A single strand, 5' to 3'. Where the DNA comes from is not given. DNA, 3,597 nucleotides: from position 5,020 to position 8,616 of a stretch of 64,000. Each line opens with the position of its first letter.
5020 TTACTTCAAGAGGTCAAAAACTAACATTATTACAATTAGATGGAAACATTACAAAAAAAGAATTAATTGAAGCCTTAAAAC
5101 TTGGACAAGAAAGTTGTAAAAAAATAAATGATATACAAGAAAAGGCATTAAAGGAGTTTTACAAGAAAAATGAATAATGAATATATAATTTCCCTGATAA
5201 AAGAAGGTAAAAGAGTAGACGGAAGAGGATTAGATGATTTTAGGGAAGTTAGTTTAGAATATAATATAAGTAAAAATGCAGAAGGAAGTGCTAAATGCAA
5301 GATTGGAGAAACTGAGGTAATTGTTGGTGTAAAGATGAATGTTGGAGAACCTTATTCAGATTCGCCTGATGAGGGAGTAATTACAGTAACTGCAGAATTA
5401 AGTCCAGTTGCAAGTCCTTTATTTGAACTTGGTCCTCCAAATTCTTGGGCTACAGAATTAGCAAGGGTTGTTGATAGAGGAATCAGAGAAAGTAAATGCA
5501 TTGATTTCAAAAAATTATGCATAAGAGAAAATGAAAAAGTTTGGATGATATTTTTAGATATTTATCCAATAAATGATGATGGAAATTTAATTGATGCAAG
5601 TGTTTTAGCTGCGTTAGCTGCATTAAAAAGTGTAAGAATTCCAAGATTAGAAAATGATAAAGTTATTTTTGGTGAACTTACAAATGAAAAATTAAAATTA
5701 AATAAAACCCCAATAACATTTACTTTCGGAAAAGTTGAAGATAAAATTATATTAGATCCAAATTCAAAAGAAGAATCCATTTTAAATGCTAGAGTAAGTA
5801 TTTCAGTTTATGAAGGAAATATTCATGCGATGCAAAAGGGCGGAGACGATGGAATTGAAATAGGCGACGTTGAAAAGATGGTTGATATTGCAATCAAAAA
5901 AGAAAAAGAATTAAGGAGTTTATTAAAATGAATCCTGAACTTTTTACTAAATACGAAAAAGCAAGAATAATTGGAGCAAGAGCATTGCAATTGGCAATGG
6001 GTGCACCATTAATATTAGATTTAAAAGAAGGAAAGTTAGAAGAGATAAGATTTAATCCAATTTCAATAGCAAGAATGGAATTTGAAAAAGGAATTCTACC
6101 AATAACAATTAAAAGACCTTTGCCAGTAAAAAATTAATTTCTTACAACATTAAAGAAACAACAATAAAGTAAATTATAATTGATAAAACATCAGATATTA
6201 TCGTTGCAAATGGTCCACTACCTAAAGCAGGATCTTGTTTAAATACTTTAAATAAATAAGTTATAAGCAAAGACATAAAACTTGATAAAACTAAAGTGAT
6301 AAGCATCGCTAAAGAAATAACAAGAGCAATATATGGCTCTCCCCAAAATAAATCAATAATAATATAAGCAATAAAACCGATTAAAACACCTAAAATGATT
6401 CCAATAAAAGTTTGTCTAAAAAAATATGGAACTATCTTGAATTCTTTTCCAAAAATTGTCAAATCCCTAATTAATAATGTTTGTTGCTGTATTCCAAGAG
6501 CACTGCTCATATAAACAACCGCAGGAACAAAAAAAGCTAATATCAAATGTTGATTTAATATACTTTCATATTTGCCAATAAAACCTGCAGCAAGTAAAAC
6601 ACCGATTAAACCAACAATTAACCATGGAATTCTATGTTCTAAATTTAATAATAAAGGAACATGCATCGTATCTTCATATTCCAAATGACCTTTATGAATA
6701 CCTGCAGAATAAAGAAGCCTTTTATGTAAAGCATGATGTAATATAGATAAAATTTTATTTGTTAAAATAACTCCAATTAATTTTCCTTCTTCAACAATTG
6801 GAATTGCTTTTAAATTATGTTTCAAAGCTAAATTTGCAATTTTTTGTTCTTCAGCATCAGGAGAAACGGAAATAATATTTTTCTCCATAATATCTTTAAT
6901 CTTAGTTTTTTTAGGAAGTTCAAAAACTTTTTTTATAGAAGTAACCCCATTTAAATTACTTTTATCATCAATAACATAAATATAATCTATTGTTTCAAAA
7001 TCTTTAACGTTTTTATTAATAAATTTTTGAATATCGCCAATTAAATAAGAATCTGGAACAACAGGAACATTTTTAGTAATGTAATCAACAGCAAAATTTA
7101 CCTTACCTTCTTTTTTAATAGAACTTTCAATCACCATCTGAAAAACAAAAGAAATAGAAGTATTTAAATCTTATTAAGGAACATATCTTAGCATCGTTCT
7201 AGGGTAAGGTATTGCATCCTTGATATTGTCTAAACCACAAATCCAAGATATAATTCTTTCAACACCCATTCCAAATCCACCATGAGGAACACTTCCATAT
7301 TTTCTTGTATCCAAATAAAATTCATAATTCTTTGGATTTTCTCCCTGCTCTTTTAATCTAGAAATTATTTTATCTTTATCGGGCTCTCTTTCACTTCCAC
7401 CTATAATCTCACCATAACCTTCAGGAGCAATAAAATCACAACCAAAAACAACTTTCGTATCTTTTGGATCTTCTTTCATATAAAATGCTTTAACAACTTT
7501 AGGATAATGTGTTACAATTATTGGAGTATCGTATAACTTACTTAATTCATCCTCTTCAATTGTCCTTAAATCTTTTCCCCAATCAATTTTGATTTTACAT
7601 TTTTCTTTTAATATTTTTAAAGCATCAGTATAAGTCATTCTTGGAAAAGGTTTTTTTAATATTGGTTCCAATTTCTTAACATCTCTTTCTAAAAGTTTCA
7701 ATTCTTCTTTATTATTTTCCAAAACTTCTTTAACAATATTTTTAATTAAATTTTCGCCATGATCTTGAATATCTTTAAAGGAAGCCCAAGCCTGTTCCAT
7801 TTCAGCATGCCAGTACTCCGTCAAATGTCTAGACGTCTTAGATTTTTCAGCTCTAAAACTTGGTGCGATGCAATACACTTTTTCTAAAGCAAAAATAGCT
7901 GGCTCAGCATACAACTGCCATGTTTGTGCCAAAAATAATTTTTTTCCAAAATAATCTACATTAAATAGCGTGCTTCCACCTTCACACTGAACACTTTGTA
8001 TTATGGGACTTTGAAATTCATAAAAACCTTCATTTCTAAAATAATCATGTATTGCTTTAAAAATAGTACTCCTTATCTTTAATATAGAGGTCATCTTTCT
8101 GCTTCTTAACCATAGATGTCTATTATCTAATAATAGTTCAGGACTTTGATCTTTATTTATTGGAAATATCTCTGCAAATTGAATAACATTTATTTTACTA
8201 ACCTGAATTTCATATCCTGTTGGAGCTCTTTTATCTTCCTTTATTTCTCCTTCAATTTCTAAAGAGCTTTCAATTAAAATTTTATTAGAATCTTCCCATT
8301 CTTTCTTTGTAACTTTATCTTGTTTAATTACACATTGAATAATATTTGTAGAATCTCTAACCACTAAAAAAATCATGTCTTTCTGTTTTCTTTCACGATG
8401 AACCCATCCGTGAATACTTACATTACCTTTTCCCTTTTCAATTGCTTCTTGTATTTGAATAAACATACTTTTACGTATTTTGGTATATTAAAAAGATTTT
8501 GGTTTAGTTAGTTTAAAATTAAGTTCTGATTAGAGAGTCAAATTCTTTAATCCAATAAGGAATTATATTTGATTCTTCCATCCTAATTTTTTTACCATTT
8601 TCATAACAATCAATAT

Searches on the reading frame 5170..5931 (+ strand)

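Call 84: search_protein_families(library=pfam, proteins=[window:5170-5931:+], max_evalue=0.00001)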
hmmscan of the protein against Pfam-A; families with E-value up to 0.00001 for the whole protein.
window:5170-5931:+ (253 aa): 2 families
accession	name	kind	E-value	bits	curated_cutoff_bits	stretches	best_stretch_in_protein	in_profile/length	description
PF01138.27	RNase_PH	-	1.3e-29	103.7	25.5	1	23-158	1-130/130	3' exoribonuclease family, domain 1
PF03725.20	RNase_PH_C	-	3.6e-11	43.3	20.8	1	181-243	3-66/67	3' exoribonuclease family, domain 2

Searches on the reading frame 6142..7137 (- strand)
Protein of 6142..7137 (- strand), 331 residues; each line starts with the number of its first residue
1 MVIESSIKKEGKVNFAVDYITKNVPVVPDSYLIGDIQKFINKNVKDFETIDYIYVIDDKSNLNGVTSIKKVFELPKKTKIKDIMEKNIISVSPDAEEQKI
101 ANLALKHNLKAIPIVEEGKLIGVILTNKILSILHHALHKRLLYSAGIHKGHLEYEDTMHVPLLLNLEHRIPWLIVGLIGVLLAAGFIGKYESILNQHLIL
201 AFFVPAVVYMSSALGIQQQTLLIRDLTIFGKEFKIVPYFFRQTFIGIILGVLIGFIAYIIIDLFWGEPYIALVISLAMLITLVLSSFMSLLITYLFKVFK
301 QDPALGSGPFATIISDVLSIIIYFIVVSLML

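Call 84: search_protein_families(library=pfam, proteins=[window:6142-7137:-], max_evalue=0.00001)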
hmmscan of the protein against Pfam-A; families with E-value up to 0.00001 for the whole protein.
window:6142-7137:- (331 aa): 2 families
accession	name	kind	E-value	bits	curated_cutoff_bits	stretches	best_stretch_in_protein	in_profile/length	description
PF01769.21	MgtE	-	7.5e-19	68.7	27.6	1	204-326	1-125/125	Divalent cation transporter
PF00571.33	CBS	-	4.6e-12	46.5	24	1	80-133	1-55/57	CBS domain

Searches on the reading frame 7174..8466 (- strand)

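Call 84: search_protein_families(library=pfam, proteins=[window:7174-8466:-], max_evalue=0.00001)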
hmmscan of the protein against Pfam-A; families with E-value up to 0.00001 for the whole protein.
window:7174-8466:- (430 aa): 2 families
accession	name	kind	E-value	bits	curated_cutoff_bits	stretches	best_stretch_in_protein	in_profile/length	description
PF00152.25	tRNA-synt_2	-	4.5e-76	256.3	25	1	109-424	2-307/308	tRNA synthetases class II (D, K and N)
PF01336.31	tRNA_anti-codon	-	2.2e-14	53.6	27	1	16-95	1-75/75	OB-fold nucleic acid binding domain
